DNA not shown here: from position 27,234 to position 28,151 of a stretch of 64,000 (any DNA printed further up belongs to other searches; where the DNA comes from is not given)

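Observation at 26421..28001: Two-gene ImmA/IrrE-like metallopeptidase plus PIN-like module beside the copper island: candidate uncharacterised toxin-antitoxin or defence cassette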

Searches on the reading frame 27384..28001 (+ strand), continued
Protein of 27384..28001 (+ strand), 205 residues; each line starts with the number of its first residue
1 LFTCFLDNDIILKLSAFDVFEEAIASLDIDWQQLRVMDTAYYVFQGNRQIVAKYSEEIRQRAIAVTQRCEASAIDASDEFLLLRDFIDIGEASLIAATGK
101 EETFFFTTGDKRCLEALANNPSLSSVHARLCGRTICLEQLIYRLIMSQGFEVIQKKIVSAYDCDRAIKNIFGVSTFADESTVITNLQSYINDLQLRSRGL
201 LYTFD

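Call 50: find_related_loci(query=A4, collection=genome_contigs, flank=5000)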
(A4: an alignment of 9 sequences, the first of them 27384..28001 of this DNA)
Query A4 (205 aa) in genome_contigs; peptide patterns used: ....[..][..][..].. (x = any residue, [..] = any of these).
86 stretches matched a pattern; 48 encode a relative of the query (tblastn E <= 1e-3); 48 distinct loci.
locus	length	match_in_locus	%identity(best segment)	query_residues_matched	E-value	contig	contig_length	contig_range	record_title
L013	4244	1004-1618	95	1-205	2e-130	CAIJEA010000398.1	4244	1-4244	MAG: uncultured cyanobacterium isolate I3-5_bin-680 genome assembly, contig: bin-680:398/754, whole genome shotgun seque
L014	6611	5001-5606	56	1-201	4e-70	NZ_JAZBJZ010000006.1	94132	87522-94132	Tumidithrix elongata BACA0141 NODE_62_length_94132_cov_113.811431, whole genome shotgun sequence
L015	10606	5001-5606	50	1-201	5e-62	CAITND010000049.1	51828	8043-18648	MAG: uncultured Oscillatoriales cyanobacterium isolate KTt_bin-1839 genome assembly, contig: bin-1839:049/277, whole gen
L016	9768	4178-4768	46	4-199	5e-54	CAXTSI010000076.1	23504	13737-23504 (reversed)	MAG TPA_asm: uncultured bacterium isolate public_SRR14721957_metawrap_bin.4 genome assembly, contig: public_SRR14721957_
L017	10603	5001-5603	46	3-200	4e-52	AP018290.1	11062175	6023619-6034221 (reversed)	Calothrix sp. NIES-4105 DNA, nearly complete genome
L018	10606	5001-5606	45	3-201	1e-50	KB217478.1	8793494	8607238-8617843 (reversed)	Calothrix sp. PCC 7103 genomic scaffold Cal7103DRAFT_CPM.6, whole genome shotgun sequence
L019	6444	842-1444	42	4-201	7e-49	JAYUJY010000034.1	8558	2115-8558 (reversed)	MAG: Synechococcales cyanobacterium isolate GFS_9157 GFS_9157_33, whole genome shotgun sequence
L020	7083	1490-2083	43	5-201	3e-48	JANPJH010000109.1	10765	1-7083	MAG: Chamaesiphon sp. VAR_61_metabat_425 VAR_61_k141_3741261, whole genome shotgun sequence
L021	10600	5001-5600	43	5-201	2e-46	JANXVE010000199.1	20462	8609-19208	MAG: Chamaesiphon sp. 341R_metabat_111 341R_k141_445468, whole genome shotgun sequence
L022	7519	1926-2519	44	5-201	2e-46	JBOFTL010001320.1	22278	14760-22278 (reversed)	MAG: Microcoleus sp. isolate WFFMC_MAG_631 k139_116434_flag=1_multi=5.0777_len=22278, whole genome shotgun sequence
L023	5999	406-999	42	5-199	1e-45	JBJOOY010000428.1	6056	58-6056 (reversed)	MAG: Cyanobacteriota bacterium isolate watershed3_2019_sw_WHONDRS-S19S_0084_B_bin.2 scaffold_675903, whole genome shotgu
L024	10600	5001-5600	43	5-201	9e-45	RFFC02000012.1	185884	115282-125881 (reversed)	MAG: Hormoscilla sp. GUM202 Ga0207354_112, whole genome shotgun sequence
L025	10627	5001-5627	42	4-201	8e-45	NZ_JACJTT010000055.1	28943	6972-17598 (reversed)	Richelia sinica FACHB-800 contig55, whole genome shotgun sequence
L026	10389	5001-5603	40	5-201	9e-44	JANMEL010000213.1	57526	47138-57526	MAG: Chamaesiphon sp. OTE_70b_metabat_96 OTE_70b_k141_1490899, whole genome shotgun sequence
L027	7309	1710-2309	43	5-201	1e-43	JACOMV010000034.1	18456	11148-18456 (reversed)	MAG: Hormoscilla sp. SP12CHS1 SP12CHS1_Ga0102016_1034, whole genome shotgun sequence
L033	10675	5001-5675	36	2-204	4e-30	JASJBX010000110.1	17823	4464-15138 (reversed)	MAG: Crocosphaera sp. isolate MO_133.B10 MO_133.c_1602, whole genome shotgun sequence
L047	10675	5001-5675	34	2-204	6e-26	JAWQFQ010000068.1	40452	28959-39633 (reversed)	MAG: Scytonema sp. PMC 1070.18 PMC1070_188_length_40452_cov_68.890685, whole genome shotgun sequence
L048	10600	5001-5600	43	5-201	1e-45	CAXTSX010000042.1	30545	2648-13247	MAG TPA_asm: uncultured bacterium isolate public_SRR11456922_metawrap_bin.4 genome assembly, contig: public_SRR11456922_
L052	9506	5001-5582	35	1-190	1e-24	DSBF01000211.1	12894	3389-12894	MAG TPA_asm: Ignavibacteria bacterium isolate SpSt-1166 Ga0129302_1002567, whole genome shotgun sequence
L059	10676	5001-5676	38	2-204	2e-17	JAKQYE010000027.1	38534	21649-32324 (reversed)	MAG: Trichodesmium sp. MAG_R02 MAG_R02_27, whole genome shotgun sequence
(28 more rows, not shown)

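Call 55: search_protein_families(library=pfam, alignment_id=A1, max_evalue=1)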
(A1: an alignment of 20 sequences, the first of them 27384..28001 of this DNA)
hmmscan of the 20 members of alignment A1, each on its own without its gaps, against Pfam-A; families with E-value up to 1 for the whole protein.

A. member 1, window:27384-28001:+ (205 aa): 0 families

B. families by the number of members that match (of 20 scanned): 11 families
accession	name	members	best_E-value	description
PF19771.4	DUF6257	1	0.02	Family of unknown function (DUF6257)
PF00839.22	Cys_rich_FGFR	1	0.057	Cysteine rich repeat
PF21010.2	HA2_C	1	0.078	Helicase associated domain (HA2), ratchet-like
PF24790.1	SAC9_GBDL_1st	1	0.085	SAC9 first GBDL domain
PF21707.3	ABC_AB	1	0.13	Emaravirus ABC_AB protein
PF09947.15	DUF2180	1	0.13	Uncharacterized protein conserved in archaea (DUF2180)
PF01850.27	PIN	1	0.13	PIN domain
PF01807.25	Zn_ribbon_DnaG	1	0.14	CHC2 zinc finger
PF21896.2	Talin_IBS2B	1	0.15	Talin IBS2B domain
PF08178.16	GnsAB_toxin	1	0.16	GnsA/GnsB toxin of bacterial toxin-antitoxin system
PF10280.14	Med11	1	0.3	Mediator complex protein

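Call 64: search_protein_families(library=pfam, alignment_id=A5, max_evalue=0.00001)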
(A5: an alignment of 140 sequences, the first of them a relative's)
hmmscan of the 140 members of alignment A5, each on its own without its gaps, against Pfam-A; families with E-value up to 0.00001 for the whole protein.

A. member 1, L001:3814-4308:- (164 aa): 0 families

B. families by the number of members that match (of 140 scanned): 189 families (the first 25 are shown)
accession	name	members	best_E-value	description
PF00270.35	DEAD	5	4.7e-08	DEAD/DEAH box helicase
PF18135.7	Type_ISP_C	4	2.5e-100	Type ISP C-terminal specificity domain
PF05685.18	Uma2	4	3.6e-40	Putative restriction endonuclease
PF04851.21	ResIII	4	8.6e-31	Type III restriction enzyme, res subunit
PF14350.11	Beta_protein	3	3e-77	Beta protein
PF00248.27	Aldo_ket_red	3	3.8e-67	Aldo/keto reductase family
PF00271.37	Helicase_C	3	2.2e-23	Helicase conserved C-terminal domain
PF02384.22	N6_Mtase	3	2.7e-12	N-6 DNA Methylase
PF03040.20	CemA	2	1.6e-103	CemA family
PF18306.6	LDcluster4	2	8.8e-57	SLOG cluster4 family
PF01520.23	Amidase_3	2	5.4e-56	N-acetylmuramoyl-L-alanine amidase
PF13635.12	DUF4143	2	2e-45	Domain of unknown function (DUF4143)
PF00176.29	SNF2-rel_dom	2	5.1e-38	SNF2-related domain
PF09557.15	DUF2382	2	2.8e-33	Domain of unknown function (DUF2382)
PF00571.33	CBS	2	1.2e-30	CBS domain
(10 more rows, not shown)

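Call 65: search_protein_families(library=padloc, alignment_id=A5, max_evalue=1e-10)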
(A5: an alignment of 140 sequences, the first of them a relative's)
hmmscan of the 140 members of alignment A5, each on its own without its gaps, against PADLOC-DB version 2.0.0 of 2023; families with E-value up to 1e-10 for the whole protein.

A. member 1, L001:3814-4308:- (164 aa): 4 families
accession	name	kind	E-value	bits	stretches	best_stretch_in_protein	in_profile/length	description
PDLC02707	PbeA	-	1.9e-24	84.3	1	2-149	27-173/672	PbeA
PDLC02704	PbeA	-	7.1e-23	79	1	2-150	26-171/682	PbeA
PDLC02703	PbeA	-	2.8e-21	73.8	1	2-149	26-175/626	PbeA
PDLC02706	PbeA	-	1.8e-11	41.4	1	12-151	29-166/722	PbeA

B. families by the number of members that match (of 140 scanned): 288 families (the first 25 are shown)
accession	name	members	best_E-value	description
PDLC03610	REase_MTase_IIG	5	6e-300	Type IIG restriction enzyme-methyltransferase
PDLC03631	REase_MTase_IIG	5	2.1e-107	Type IIG restriction enzyme-methyltransferase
PDLC03621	REase_MTase_IIG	4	8.7e-278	Type IIG restriction enzyme-methyltransferase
PDLC03597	REase_MTase_IIG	4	4.2e-202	Type IIG restriction enzyme-methyltransferase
PDLC02707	PbeA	4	1.9e-24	PbeA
PDLC03051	REase_MTase_I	3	5.9e-145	Type I restriction enzyme-methyltransferase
PDLC03983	PD-Lambda-2_C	3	3.1e-68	-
PDLC03984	PD-Lambda-2_C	3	5.4e-61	-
PDLC04832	PDC-S03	3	2e-33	-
PDLC02989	cll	3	2e-32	-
PDLC04791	PDC-S01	2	7.2e-174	-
PDLC04790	PDC-S01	2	1.8e-155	-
PDLC04835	PDC-S03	2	2e-96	-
PDLC02619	DrmD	2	3.3e-78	DrmD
PDLC02623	DrmD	2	3.4e-73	DrmD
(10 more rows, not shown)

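Call 67: search_protein_families(library=pfam, proteins=[L052:2314-3408:+, L052:3372-3923:-, L025:3095-3745:+, L033:2264-3283:+, L033:3317-3877:+, L006:4185-4934:+, L059:3138-3818:+, L048:2941-3819:+, L012:896-1195:+, L047:2930-3526:+], max_evalue=0.01)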
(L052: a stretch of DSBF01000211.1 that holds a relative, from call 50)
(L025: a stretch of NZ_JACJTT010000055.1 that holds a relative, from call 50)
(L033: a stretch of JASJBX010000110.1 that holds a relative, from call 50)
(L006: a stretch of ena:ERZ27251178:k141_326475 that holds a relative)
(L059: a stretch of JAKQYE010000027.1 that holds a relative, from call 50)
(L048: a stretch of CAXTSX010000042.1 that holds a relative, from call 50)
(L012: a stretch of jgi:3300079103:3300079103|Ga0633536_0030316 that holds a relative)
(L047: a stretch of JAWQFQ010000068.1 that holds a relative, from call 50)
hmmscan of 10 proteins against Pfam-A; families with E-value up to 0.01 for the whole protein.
L052:2314-3408:+ (364 aa): 1 family
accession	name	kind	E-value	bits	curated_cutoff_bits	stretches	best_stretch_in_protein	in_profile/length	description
PF14350.11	Beta_protein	-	3e-60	204.9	27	1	7-352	1-341/342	Beta protein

L052:3372-3923:- (183 aa): 0 families

L025:3095-3745:+ (216 aa): 1 family
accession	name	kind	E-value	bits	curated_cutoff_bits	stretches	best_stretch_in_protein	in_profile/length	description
PF00589.27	Phage_integrase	-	5.3e-25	88.6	27.1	1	11-178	2-171/172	Phage integrase family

L033:2264-3283:+ (339 aa): 2 families
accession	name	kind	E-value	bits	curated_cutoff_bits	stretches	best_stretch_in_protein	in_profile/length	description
PF01520.23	Amidase_3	-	5.4e-56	189.8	27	1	166-335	1-173/174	N-acetylmuramoyl-L-alanine amidase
PF11741.13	AMIN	-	6.2e-19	68.4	20.5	1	26-126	2-101/101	AMIN domain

L033:3317-3877:+ (186 aa): 1 family
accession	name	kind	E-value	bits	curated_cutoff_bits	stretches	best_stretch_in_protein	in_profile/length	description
PF05685.18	Uma2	-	1.7e-29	103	27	1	12-176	2-171/172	Putative restriction endonuclease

L006:4185-4934:+ (249 aa): 0 families

L059:3138-3818:+ (226 aa): 9 families
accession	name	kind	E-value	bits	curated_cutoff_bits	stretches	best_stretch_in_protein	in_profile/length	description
PF05724.17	TPMT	-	6.4e-16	59.1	26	1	40-219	12-207/218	Thiopurine S-methyltransferase (TPMT)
PF13649.12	Methyltransf_25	-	2.6e-12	47.7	27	1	71-163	2-97/97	Methyltransferase domain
PF08241.18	Methyltransf_11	-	3.5e-11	44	21.2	1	72-166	2-94/95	Methyltransferase domain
PF08242.18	Methyltransf_12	-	1.1e-09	39.3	30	1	71-165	1-98/98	Methyltransferase domain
PF03848.20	TehB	-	5.8e-07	29.6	20.4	1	69-191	33-157/193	Tellurite resistance protein TehB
PF13847.12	Methyltransf_31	-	2.6e-06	27.6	27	1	69-164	6-106/145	Methyltransferase domain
PF05401.17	NodS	-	4.1e-06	27.2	24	1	55-163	32-140/201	Nodulation protein S (NodS)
PF13489.12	Methyltransf_23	-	0.00011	22.4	27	1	60-112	16-61/164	Methyltransferase domain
PF05175.20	MTS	-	0.007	16.5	23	0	67-137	32-105/170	Methyltransferase small domain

L048:2941-3819:+ (292 aa): 1 family
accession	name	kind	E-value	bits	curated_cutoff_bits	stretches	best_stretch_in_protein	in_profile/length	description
PF01040.23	UbiA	-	5.2e-54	183.6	34.2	1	27-261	1-235/250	UbiA prenyltransferase family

L012:896-1195:+ (99 aa): 5 families
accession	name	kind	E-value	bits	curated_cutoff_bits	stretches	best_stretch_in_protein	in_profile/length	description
PF00356.27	LacI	-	1.7e-05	24.9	27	1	12-38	6-32/46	Bacterial regulatory proteins, lacI family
PF02376.21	CUT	-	0.00049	20.5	24.4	1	1-51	18-68/79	CUT domain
PF01047.28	MarR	-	0.001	19.3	24.6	1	2-28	14-40/59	MarR family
PF01381.28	HTH_3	-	0.0015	19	23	1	2-24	6-28/55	Helix-turn-helix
PF22495.2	HTH_92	-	0.0053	16.5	27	0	3-24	6-27/45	RsaL-like HTH domain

L047:2930-3526:+ (198 aa): 1 family
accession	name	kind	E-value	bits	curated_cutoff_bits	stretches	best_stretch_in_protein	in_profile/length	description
PF00067.27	p450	-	1.1e-10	41.3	22.8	1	8-197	45-246/462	Cytochrome P450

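Call 72: search_protein_families(library=padloc, alignment_id=A1, max_evalue=0.1)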
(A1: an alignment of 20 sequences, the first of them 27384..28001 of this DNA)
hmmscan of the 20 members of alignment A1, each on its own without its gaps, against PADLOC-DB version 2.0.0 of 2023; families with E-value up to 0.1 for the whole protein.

A. member 1, window:27384-28001:+ (205 aa): 0 families

B. families by the number of members that match (of 20 scanned): 4 families
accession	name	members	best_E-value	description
PDLC01091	C3a196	1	0.0075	Unknown function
PDLC00880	HORMA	1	0.022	HORMA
PDLC05074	PDC-S70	1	0.026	-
PDLC05071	PDC-S70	1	0.028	-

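Call 73: search_dna_similar(query=window:27384-28001:+, collection=plasmids, mode=protein, max_evalue=0.001, max_rows=25)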
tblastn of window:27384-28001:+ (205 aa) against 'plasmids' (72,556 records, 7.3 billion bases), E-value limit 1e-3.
Records with a match: 8; places in all: 8; records where one place covers at least 80% of the query: 8.
Best place of each record, by identity: <60% 8.
By first word of the organism name: Rhizobium 2; Nostoc 1; Geminocystis 1; Fischerella 1; Annamia 1; Pseudomonas 1; Agrobacterium 1.
By predicted mobility (MOB-suite, as given by PLSDB): non-mobilizable 7; conjugative 1.
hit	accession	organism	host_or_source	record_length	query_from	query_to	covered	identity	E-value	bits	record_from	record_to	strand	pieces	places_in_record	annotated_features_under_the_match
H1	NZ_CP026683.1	Nostoc sp. 'Peltigera membranacea cyanobiont' N6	Lichen thallus,Peltigera membranacea ...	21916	2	204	99%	35.2%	3e-22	100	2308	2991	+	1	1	hypothetical protein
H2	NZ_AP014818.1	Geminocystis sp. NIES-3708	-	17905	2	204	99%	33.9%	1e-16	85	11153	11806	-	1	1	hypothetical protein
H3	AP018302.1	Fischerella sp. NIES-4106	-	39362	2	204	99%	31.6%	7e-19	91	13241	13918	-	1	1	hypothetical protein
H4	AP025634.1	Annamia dubia NIES-4383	-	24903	2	204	99%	31.1%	2e-17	87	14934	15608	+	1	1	hypothetical protein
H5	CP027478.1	Pseudomonas koreensis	Cultured bacterium isolated from ...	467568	2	191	93%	31.8%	1e-6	56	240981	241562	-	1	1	hypothetical protein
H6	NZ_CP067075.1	Rhizobium sp. AB2/73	Phyla canescens,cell culture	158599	5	194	93%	25.9%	1e-4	50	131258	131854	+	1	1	hypothetical protein | ImmA/IrrE family metallo-endopeptidase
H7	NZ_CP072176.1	Rhizobium sp. AB2/73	Phyla canescens,cell culture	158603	5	194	93%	25.9%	1e-4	50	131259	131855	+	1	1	hypothetical protein | ImmA/IrrE family metallo-endopeptidase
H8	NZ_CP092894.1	Agrobacterium tumefaciens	soil,soil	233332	5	205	98%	22.1%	4e-5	51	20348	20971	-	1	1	hypothetical protein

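Call 74: search_dna_similar(query=window:27384-28001:+, collection=phages, mode=protein, max_evalue=0.001, max_rows=15)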
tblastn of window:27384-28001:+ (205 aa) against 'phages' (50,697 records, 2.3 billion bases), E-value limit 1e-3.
No match.

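Call 75: get_annotated_region(hit=H1, flank=4000)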
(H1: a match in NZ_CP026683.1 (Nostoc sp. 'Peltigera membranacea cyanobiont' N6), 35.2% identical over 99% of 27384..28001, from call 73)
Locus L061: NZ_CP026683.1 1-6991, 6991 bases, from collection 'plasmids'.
description: Nostoc sp. 'Peltigera membranacea cyanobiont' N6 plasmid pNPM10, complete sequence
organism: Nostoc sp. 'Peltigera membranacea cyanobiont' N6 (NCBI taxid 1261031)
taxonomy: Bacteria; Cyanobacteriota; Cyanophyceae; Nostocales; Nostocaceae; Nostoc; Nostoc sp. 'Peltigera membranacea cyanobiont' N6
host: -; source: Lichen thallus,Peltigera membranacea thallus; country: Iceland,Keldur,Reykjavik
typing (MOB-suite, as given by PLSDB): non-mobilizable
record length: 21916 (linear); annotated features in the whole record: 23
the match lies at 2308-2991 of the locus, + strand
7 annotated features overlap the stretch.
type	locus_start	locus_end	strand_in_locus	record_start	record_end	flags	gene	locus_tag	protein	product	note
CDS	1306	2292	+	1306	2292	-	-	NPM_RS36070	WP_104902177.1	ImmA/IrrE family metallo-endopeptidase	-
CDS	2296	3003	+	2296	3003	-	-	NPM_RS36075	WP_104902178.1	hypothetical protein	-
CDS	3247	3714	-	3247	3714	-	-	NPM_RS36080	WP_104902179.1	hypothetical protein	-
CDS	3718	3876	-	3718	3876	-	-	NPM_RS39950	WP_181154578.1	hypothetical protein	-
CDS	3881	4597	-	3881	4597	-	-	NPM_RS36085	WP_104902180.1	hypothetical protein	-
CDS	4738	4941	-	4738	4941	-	-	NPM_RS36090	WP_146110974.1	hypothetical protein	-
CDS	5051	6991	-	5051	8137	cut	-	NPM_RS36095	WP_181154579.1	DEAD/DEAH box helicase family protein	-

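Call 76: get_annotated_region(hit=H5, flank=5000)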
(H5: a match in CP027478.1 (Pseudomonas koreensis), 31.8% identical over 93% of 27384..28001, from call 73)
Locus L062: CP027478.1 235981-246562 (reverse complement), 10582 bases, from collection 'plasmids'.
description: Pseudomonas koreensis strain P19E3 plasmid p1, complete sequence
organism: Pseudomonas koreensis (NCBI taxid 198620)
taxonomy: Bacteria; Pseudomonadota; Gammaproteobacteria; Pseudomonadales; Pseudomonadaceae; Pseudomonas; Pseudomonas koreensis
host: -; source: Cultured bacterium isolated from environment,Origanum marjorana; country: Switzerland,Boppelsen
typing (MOB-suite, as given by PLSDB): non-mobilizable; replicon rep_cluster_1115; mating-pair formation MPF_I
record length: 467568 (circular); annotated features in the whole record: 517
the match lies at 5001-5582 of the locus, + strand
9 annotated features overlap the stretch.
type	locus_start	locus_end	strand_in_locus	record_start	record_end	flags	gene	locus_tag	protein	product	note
CDS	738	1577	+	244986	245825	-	-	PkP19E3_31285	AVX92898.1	putative methyltransferase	-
CDS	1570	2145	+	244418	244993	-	-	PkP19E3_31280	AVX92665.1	hypothetical protein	-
CDS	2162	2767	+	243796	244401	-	-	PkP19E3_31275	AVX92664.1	hypothetical protein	-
CDS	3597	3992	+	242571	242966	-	-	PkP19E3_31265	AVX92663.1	DNA-binding protein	-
CDS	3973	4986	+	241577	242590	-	-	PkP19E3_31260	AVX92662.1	hypothetical protein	-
CDS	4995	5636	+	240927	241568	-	-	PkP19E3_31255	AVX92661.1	hypothetical protein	-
CDS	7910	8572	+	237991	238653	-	-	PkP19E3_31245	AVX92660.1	hypothetical protein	-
CDS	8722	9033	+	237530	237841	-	-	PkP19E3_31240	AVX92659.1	hypothetical protein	-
CDS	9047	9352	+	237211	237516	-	-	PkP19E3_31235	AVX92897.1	hypothetical protein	-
